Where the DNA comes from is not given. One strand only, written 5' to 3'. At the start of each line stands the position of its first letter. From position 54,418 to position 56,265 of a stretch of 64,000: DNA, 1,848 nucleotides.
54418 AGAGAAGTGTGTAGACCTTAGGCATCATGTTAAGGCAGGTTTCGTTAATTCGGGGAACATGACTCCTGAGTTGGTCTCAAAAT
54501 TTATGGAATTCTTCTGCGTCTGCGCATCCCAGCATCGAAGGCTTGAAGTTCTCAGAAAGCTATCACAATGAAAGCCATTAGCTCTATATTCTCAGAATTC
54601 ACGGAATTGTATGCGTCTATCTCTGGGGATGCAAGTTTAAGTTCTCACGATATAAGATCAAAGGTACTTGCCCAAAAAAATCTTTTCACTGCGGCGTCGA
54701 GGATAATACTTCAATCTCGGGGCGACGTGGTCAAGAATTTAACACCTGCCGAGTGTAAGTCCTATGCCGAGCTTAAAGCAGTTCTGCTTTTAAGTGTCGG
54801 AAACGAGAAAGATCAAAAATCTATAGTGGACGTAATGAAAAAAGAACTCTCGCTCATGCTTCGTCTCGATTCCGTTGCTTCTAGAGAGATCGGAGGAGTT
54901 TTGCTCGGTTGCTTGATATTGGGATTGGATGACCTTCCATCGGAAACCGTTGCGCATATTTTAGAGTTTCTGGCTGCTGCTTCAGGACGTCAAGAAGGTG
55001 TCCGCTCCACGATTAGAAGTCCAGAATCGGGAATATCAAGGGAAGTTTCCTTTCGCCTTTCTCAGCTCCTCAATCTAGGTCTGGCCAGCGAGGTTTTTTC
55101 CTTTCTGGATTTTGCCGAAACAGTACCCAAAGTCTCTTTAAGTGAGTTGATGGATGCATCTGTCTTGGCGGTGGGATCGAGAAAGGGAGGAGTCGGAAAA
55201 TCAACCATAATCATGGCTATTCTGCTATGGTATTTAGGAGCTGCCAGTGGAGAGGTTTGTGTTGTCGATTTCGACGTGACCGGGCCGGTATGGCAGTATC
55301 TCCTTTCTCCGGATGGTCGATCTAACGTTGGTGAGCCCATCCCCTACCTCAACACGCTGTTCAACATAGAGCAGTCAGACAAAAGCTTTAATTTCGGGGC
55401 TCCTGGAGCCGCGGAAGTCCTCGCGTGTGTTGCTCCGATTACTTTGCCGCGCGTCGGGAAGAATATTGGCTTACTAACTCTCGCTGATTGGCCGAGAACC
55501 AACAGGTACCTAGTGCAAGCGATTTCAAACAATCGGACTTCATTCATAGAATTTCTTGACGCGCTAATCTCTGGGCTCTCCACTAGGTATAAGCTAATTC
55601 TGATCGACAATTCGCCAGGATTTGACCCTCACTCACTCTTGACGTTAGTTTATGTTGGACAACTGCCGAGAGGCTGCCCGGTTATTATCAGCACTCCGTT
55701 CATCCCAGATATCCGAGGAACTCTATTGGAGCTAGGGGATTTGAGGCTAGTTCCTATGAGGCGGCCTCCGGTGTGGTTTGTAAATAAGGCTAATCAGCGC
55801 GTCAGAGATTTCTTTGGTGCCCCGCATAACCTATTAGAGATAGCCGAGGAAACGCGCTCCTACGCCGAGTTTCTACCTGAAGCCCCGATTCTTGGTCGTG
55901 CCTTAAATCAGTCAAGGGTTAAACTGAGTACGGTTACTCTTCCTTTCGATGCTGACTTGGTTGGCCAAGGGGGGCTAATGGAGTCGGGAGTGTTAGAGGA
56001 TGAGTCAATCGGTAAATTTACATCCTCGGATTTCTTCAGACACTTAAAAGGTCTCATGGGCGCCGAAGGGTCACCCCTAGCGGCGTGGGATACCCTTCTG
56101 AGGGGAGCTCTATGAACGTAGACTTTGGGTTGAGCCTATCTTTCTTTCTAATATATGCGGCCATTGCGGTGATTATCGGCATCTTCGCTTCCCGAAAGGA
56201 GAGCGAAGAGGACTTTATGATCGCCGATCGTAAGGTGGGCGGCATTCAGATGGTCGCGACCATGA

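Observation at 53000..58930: Low-GC island holding a coupled methyltransferase / novel ParA-like ATPase / Na+:solute symporter operon and a convergent B12-radical SAM enzyme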

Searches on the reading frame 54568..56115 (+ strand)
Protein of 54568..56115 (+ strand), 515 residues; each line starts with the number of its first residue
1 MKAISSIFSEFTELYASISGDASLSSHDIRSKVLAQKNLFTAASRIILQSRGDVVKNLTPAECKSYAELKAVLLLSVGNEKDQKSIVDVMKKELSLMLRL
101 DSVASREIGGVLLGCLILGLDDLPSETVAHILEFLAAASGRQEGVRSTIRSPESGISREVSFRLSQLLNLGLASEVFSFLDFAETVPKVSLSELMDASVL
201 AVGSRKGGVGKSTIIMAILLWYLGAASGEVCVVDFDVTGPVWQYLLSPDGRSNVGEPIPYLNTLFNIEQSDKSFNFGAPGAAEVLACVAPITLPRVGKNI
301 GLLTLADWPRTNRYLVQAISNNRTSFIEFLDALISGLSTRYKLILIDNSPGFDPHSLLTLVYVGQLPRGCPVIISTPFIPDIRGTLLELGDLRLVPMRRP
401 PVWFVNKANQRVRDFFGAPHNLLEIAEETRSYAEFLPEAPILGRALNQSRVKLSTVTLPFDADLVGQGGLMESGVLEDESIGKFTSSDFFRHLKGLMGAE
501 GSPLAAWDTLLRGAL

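Call 4: search_protein_families(library=pfam, proteins=[window:54568-56115:+], max_evalue=0.01)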
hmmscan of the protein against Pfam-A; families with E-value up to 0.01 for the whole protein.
window:54568-56115:+ (515 aa): 3 families
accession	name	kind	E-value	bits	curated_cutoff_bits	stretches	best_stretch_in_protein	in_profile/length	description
PF10609.15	ParA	-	2.4e-07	30.9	27.1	1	198-251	4-56/246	NUBPL iron-transfer P-loop NTPase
PF01656.29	CbiA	-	0.00071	20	25.4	1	201-243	2-43/125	CobQ/CobB/MinD/ParA nucleotide binding domain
PF13614.12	AAA_31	-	0.0029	18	27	0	199-237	3-40/177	AAA domain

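Call 5: search_protein_families(library=padloc, proteins=[window:54568-56115:+], max_evalue=0.1)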
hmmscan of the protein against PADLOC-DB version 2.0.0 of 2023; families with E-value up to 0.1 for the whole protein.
window:54568-56115:+ (515 aa): 1 family
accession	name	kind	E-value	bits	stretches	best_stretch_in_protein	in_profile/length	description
PDLC04559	PDC-M28B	-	2.1e-05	21.8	1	197-249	128-179/438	-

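Call 6: search_protein_families(library=ncbifam, proteins=[window:54568-56115:+], max_evalue=0.1)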
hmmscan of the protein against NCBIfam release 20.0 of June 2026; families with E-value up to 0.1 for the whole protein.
window:54568-56115:+ (515 aa): 7 families
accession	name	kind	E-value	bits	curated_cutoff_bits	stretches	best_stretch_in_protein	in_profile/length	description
NF047398.1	AAA_KGGVGR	domain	2.7e-08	34.4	90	1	199-359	4-160/190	KGGVGR-motif variant AAA ATPase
NF041136.1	MrpORP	equivalog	7.3e-05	22.2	450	1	199-247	7-54/365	iron-sulfur cluster carrier protein MrpORP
NF008669.0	PRK11670.1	equivalog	0.0009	18.2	348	1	198-246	108-155/369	iron-sulfur cluster carrier protein ApbC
TIGR01968.1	minD_bact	equivalog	0.00098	18.5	212.9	1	198-237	2-40/261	septum site-determining protein MinD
TIGR03371.1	cellulose_yhjQ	equivalog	0.0019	17.7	157.85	1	198-237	2-40/246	cellulose biosynthesis protein BcsQ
TIGR01969.1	minD_arch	subfamily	0.015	14.5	201.75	1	199-238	2-40/251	cell division ATPase MinD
NF041546.1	ParA_partition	equivalog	0.016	14.8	180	1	199-237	1-38/203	ParA family partition ATPase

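Call 7: find_homologous_proteins(query=window:54568-56115:+)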
Query window:54568-56115:+ (515 aa): 13 proteins with E <= 0.001 among 8000 candidates.
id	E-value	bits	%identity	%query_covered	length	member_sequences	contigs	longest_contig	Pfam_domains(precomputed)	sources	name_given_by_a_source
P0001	3.6e-267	905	100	81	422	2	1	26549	PF10609.16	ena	-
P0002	1.1e-141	491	47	98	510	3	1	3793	PF10609.16,PF13614.13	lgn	-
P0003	1.9e-110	388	43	92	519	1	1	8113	PF10609.16,PF01656.30,PF13614.13,PF09140.18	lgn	-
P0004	2.5e-109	385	43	87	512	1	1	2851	PF10609.16,PF01656.30,PF13614.13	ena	-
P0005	1.3e-103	366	43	85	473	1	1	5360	PF10609.16,PF01656.30,PF13614.13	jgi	-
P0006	3.9e-103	364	42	83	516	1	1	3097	PF10609.16,PF01656.30,PF13614.13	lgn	-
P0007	5.4e-96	341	47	71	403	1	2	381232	PF10609.16,PF01656.30,PF13614.13,PF09140.18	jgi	jgi:cellulose biosynthesis protein BcsQ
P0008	4.0e-91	324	39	87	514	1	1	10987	PF10609.16,PF01656.30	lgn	-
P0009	3.2e-89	318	47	65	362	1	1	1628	PF10609.16,PF01656.30,PF13614.13,PF09140.18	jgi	jgi:hypothetical protein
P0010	3.9e-65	239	35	79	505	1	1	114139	PF10609.16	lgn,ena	-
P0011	1.1e-59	221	33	76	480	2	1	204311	PF10609.16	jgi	jgi:cellulose biosynthesis protein BcsQ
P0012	6.5e-55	205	36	63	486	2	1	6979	PF10609.16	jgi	jgi:cellulose biosynthesis protein BcsQ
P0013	5.1e-49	186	34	74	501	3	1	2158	PF10609.16,PF01656.30,PF13614.13,PF09140.18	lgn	-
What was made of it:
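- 54568..56115 (+): ParAL: aa 1-195 form an alpha-solenoid (HEAT-like) domain. aa 198-515 form a MinD/ParA-type deviant Walker-A ATPase (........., DFD, IDNSPG) with a conserved amphipathic helix near the C-terminus. 13 homologues among 5.8e9 proteins (call 7).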

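Call 8: find_encoding_contigs(protein=P0007, flank=10000, max_places=3)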
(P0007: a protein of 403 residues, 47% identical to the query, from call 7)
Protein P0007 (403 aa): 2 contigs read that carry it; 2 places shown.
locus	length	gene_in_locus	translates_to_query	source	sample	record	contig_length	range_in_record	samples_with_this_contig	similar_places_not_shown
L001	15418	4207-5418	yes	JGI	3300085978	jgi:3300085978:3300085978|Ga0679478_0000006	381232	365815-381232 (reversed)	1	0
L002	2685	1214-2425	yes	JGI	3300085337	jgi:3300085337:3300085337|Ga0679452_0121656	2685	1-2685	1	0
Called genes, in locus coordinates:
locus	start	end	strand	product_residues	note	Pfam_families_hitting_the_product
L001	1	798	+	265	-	?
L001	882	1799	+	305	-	-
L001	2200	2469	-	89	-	-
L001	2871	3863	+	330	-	PF13489:Methyltransf_23 (weak)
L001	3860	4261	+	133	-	-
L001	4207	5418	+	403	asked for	PF09140:MipZ (faint), PF10609:ParA, PF13614:AAA_31 (faint), PF01656:CbiA (weak)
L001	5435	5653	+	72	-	-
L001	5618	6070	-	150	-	-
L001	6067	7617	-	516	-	PF01336:tRNA_anti-codon, PF00152:tRNA-synt_2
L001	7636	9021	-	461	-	PF01276:OKR_DC_1, PF01041:DegT_DnrJ_EryC1 (weak), PF03711:OKR_DC_1_C (weak)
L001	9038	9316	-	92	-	-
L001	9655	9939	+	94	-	-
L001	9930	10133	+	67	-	-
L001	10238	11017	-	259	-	PF08241:Methyltransf_11 (weak), PF13649:Methyltransf_25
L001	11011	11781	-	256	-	-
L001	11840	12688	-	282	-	-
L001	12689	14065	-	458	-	PF00474:SSF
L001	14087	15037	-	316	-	PF01381:HTH_3 (weak), PF13560:HTH_31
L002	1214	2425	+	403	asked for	PF09140:MipZ (faint), PF10609:ParA, PF13614:AAA_31 (faint), PF01656:CbiA (weak)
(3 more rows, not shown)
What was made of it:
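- L001 has ordinary neighbours (AspRS, a decarboxylase; call 8).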

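Call 9: find_encoding_contigs(protein=P0010, flank=10000, max_places=3)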
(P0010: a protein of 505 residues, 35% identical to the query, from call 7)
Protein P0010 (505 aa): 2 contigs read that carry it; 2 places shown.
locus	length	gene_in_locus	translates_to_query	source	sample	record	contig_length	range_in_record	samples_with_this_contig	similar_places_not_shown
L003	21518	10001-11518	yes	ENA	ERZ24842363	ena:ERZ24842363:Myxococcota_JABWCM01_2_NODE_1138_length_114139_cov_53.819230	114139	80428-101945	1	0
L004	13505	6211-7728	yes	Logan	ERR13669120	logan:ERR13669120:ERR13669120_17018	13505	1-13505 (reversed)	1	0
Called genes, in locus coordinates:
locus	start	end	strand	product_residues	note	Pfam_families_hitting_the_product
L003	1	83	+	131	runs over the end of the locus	-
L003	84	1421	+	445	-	PF13205:Big_5 (faint)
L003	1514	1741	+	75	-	-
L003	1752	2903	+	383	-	-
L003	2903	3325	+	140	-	-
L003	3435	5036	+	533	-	-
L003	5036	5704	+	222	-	-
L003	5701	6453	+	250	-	PF01510:Amidase_2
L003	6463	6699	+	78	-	-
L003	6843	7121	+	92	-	-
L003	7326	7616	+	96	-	-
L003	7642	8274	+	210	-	PF11149:DUF2924 (faint)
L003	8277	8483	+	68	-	-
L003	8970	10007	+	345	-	-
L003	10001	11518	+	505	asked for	PF10609:ParA (weak)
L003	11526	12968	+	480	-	PF00474:SSF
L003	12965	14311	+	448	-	PF02310:B12-binding, PF04055:Radical_SAM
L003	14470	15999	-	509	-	-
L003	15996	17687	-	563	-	PF20030:bpMoxR, PF07728:AAA_5, PF17868:AAA_lid_8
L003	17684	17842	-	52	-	-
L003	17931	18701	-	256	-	-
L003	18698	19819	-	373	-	-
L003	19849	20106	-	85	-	PF12728:HTH_17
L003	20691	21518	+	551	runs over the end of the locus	PF00753:Lactamase_B, PF23023:Anti-Pycsar_Apyc1 (faint), PF12706:Lactamase_B_2, PF22505:RNase_J_b_CASP, PF07521:RMMBL, PF17770:RNase_J_C (weak)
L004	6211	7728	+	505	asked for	PF10609:ParA (weak)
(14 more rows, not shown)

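Call 10: find_encoding_contigs(protein=P0011, flank=10000, max_places=3)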
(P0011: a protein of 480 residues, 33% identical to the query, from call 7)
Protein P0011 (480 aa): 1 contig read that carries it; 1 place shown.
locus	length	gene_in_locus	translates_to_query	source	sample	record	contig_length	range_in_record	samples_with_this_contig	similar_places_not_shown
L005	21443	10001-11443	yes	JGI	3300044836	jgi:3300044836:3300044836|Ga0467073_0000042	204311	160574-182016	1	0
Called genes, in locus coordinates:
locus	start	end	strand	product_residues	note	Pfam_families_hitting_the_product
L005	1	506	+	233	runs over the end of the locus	-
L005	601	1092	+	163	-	PF06114:Peptidase_M78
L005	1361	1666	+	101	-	-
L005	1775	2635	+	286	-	PF08722:Tn7_TnsA-like_N, PF08721:Tn7_Tnp_TnsA_C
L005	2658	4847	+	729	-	PF27135:HTH_TnsB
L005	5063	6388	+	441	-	PF05621:TniB, PF13401:AAA_22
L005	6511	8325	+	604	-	PF06527:TniQ, PF15978:TnsD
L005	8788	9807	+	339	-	-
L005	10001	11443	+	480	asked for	PF10609:ParA (faint)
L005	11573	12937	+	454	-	PF00474:SSF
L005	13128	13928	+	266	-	-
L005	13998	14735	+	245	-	-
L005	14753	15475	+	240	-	PF08241:Methyltransf_11 (weak), PF08242:Methyltransf_12 (faint), PF13649:Methyltransf_25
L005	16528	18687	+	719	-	PF13588:HSDR_N_2, PF02384:N6_Mtase, PF01170:UPF0020 (faint), PF20473:MmeI_Mtase (faint), PF07669:Eco57I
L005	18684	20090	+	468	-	PF01420:Methylase_S (faint)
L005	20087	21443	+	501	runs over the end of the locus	-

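Call 12: find_encoding_contigs(protein=P0008, flank=10000, max_places=2)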
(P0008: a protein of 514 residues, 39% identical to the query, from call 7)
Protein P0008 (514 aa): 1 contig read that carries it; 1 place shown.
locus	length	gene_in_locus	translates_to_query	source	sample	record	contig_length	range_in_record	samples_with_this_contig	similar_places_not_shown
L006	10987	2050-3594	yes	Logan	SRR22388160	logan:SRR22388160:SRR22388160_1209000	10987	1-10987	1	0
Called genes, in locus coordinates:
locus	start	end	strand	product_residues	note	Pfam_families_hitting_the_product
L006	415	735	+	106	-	-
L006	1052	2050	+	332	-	PF13489:Methyltransf_23 (faint)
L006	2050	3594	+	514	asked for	PF01656:CbiA (faint), PF10609:ParA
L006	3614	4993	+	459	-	PF00474:SSF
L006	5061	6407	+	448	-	PF04055:Radical_SAM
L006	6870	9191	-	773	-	PF13589:HATPase_c_3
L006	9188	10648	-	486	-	PF00149:Metallophos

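Call 13: find_encoding_contigs(protein=P0003, flank=10000, max_places=2)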
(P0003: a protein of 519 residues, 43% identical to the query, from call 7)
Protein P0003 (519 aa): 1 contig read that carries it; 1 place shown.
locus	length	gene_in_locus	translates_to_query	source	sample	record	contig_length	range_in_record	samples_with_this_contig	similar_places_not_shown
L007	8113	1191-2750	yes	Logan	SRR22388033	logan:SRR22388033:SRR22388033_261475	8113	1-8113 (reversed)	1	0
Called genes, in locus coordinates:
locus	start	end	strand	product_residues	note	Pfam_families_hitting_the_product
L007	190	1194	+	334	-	PF13489:Methyltransf_23 (weak), PF08242:Methyltransf_12 (weak)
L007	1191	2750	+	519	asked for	PF13614:AAA_31 (faint), PF01656:CbiA (weak), PF09140:MipZ (faint), PF10609:ParA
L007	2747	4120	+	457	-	PF00474:SSF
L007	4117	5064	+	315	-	-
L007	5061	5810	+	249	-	-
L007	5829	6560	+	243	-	PF08241:Methyltransf_11 (weak), PF13649:Methyltransf_25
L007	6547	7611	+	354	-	-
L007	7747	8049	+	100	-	-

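Call 14: find_encoding_contigs(protein=P0012, flank=10000, max_places=2)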
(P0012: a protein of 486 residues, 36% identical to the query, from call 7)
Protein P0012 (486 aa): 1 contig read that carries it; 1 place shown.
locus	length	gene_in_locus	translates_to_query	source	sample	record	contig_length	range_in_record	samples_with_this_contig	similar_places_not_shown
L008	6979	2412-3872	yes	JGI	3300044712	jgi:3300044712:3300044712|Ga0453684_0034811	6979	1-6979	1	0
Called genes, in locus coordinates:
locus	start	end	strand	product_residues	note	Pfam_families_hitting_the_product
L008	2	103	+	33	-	?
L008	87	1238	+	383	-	-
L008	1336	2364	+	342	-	-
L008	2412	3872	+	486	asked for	PF10609:ParA (weak)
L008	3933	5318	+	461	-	PF00474:SSF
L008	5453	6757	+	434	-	PF02310:B12-binding (faint), PF04055:Radical_SAM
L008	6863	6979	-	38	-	?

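Call 30: find_related_loci(query=A1, collection=genome_contigs, flank=10000)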
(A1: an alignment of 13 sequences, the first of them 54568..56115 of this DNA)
Query A1 (515 aa) in genome_contigs; peptide patterns used: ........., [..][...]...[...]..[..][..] (x = any residue, [..] = any of these).
144 stretches matched a pattern; 1 encode a relative of the query (tblastn E <= 1e-3); 1 distinct loci.
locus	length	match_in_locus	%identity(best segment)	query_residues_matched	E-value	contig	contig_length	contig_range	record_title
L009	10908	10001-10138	43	199-244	5e-6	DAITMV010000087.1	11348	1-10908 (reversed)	MAG TPA_asm: Burkholderiaceae bacterium isolate CTOTU9745 NODE_996_length_11348_cov_7.119189, whole genome shotgun seque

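Call 31: find_related_loci(query=A1, collection=viral_contigs, flank=10000)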
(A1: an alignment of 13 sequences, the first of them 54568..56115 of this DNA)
Query A1 (515 aa) in viral_contigs; peptide patterns used: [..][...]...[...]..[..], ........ (x = any residue, [..] = any of these).
20 stretches matched a pattern, but none encodes a relative of the query by tblastn (E <= 1e-3).
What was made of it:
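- The module is absent from IMG/VR (call 31).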

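Call 32: find_related_loci(query=A1, collection=metagenome_contigs, flank=10000)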
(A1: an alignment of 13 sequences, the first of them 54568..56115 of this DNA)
Query A1 (515 aa) in metagenome_contigs; peptide patterns used: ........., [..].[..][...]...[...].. (x = any residue, [..] = any of these).
441 stretches matched a pattern; 12 encode a relative of the query (tblastn E <= 1e-3); 12 distinct loci.
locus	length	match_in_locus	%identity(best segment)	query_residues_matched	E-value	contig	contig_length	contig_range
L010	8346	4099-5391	46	68-493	2e-113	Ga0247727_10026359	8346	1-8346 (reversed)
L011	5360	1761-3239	41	14-493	2e-106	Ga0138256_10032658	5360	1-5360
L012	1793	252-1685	41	16-497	5e-111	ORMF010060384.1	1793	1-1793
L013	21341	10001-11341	39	48-491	1e-95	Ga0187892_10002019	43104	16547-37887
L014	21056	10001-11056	32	103-446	5e-47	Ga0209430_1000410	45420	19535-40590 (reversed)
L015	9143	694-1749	32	103-446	4e-47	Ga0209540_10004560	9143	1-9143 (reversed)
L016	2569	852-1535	25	199-443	2e-9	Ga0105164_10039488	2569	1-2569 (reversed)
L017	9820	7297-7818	25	199-411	1e-6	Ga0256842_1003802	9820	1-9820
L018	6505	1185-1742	25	187-411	2e-6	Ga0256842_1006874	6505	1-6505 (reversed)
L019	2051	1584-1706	55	199-240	2e-5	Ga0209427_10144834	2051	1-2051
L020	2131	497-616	60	196-237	2e-5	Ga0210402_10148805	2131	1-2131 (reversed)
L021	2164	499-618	60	196-237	2e-5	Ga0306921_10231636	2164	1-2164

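Call 33: predict_structure(alignment_id=A1)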
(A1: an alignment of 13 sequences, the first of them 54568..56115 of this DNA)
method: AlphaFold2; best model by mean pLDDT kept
length: 515 residues; sequences in the alignment: 13
mean_pLDDT: 83.1   pTM: 0.81
mean pLDDT of the five models: 83.1, 80.6, 79.3, 79.2, 78.6
residues with pLDDT >= 90: 178; 70-90: 274; 50-70: 40; < 50: 23
segments of 3 or more residues with pLDDT < 50: 466-470, 499-515
pLDDT, mean of each block of 10 residues (from residue 1): 79 96 94 96 94 88 95 93 94 89 84 89 86 86 75 78 82 77 57 79 90 91 84 83 84 88 84 88 95 88 80 79 92 96 94 87 91 88 81 77 88 81 74 76 85 75 61 68 88 74 39 35
secondary structure, 60 per line:
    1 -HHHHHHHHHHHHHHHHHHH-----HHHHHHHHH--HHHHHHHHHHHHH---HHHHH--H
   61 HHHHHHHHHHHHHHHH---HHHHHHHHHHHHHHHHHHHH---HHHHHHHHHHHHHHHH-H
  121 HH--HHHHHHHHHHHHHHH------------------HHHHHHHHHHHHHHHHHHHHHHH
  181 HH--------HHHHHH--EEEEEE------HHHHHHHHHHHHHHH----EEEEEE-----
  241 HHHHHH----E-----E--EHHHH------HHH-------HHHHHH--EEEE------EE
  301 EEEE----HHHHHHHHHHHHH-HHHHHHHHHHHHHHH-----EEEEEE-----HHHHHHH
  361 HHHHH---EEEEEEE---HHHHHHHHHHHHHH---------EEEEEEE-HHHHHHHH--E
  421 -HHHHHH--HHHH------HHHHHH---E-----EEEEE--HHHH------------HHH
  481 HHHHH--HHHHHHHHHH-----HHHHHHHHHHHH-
elements in order: H2-20 H26-34 H37-49 H53-57 H60-76 H80-99 H103-118 H125-139 H158-182 H191-196 E199-204 H211-225 E230-235 H241-246 H261-264 H281-286 E289-292 E299-304 H309-321 H323-337 E343-348 H354-365 E369-375 H379-392 E402-408 H410-417 H422-427 H430-433 H440-445 E455-459 H462-465 H478-485 H488-497 H503-514
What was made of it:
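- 54568..56115 (+): AF2 model, pLDDT 83 (call 33).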
